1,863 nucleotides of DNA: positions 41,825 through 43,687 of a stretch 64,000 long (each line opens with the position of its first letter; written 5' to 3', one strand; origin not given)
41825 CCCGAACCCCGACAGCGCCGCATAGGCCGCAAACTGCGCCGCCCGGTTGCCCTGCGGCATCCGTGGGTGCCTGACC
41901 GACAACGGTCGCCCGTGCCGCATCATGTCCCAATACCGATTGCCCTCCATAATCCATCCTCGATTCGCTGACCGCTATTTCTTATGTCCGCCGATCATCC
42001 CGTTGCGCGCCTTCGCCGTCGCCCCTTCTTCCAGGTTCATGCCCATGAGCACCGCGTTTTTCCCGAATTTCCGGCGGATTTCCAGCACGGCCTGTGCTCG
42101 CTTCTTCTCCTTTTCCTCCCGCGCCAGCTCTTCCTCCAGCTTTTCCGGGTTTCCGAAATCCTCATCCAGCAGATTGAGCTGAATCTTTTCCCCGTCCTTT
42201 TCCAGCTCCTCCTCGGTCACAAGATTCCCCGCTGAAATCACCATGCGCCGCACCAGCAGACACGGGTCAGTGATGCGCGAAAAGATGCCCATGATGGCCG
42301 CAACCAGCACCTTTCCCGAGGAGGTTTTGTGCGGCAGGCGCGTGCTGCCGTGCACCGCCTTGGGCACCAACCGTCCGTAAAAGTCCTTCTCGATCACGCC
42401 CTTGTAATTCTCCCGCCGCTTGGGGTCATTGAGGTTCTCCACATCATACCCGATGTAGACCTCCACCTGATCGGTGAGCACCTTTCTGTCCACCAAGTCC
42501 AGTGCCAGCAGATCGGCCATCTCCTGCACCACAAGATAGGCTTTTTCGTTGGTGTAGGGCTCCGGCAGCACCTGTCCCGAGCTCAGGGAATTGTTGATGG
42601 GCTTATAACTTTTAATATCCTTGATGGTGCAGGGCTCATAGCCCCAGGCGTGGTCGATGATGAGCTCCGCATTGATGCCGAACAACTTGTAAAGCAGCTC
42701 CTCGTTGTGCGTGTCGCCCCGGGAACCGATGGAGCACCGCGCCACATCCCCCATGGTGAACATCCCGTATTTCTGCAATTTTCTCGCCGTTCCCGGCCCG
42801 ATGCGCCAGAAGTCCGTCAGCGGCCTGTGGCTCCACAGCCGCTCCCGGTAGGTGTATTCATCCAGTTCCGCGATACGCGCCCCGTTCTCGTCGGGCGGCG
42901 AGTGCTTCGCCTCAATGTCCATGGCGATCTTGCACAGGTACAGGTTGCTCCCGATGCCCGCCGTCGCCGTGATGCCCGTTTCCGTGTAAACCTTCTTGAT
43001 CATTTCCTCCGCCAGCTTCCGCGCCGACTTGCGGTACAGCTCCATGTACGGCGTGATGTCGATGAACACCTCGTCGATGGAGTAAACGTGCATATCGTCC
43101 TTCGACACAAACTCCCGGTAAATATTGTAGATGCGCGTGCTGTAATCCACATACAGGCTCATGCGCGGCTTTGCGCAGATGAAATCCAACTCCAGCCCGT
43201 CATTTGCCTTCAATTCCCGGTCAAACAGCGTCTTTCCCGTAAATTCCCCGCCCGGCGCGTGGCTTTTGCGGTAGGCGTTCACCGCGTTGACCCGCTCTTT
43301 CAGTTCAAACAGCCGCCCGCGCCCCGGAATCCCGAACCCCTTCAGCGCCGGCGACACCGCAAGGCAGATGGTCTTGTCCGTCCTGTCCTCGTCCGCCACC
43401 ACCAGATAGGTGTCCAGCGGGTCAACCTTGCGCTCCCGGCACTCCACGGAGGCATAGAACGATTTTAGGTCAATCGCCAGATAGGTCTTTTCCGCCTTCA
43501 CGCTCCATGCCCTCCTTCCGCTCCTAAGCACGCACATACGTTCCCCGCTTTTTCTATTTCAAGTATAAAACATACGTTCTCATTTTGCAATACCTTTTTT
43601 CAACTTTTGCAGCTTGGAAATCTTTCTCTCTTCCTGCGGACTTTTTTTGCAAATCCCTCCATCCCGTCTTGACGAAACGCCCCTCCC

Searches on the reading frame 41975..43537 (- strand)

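Call 3: search_protein_families(library=pfam, proteins=[window:41975-43537:-], max_evalue=0.01)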
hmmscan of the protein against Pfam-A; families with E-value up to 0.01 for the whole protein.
window:41975-43537:- (520 aa): 3 families
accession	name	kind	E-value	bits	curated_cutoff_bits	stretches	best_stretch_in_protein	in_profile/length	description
PF00817.25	IMS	-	1.6e-26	93.4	23.2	1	22-207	1-148/148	impB/mucB/samB family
PF11799.13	IMS_C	-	8.1e-10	39.5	20.7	1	316-444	2-104/109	impB/mucB/samB family C-terminal domain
PF11798.14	IMS_HHH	-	9.7e-05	22.8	24.4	1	232-258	6-31/32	IMS family HHH motif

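Call 4: search_protein_families(library=ncbifam, proteins=[window:41975-43537:-], max_evalue=0.01)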
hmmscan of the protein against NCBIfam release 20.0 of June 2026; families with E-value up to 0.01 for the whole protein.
window:41975-43537:- (520 aa): 10 families
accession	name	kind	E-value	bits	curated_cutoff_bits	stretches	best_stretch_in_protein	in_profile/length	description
NF002848.0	PRK03103.1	subfamily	2.8e-42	144.6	381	2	118-520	71-410/410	DNA polymerase IV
NF002492.0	PRK01810.1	equivalog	1.2e-21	76.9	399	1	118-365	77-301/412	DNA polymerase IV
NF002677.0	PRK02406.1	equivalog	3.1e-21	75.9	256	1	119-270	73-212/357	DNA polymerase IV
NF002751.0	PRK02794.1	equivalog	1.6e-18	66.8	371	1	120-314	104-278/425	DNA polymerase IV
NF002882.0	PRK03348.1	equivalog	6.1e-17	61.5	389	1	120-269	73-211/461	DNA polymerase IV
NF003015.0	PRK03858.1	subfamily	6.6e-17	61.6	367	1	120-269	70-207/399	DNA polymerase IV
NF002955.0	PRK03609.1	subfamily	3.7e-13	49.2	431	1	119-269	67-210/422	translesion error-prone DNA polymerase V subunit UmuC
NF002292.0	PRK01216.1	equivalog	7.8e-13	48.1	339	1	125-270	77-210/351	DNA polymerase IV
NF002883.0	PRK03352.1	equivalog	4.2e-11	42.6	330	1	129-269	85-208/347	DNA polymerase IV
NF010731.0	PRK14133.1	equivalog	1.3e-09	37.7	362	1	124-269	74-204/352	DNA polymerase IV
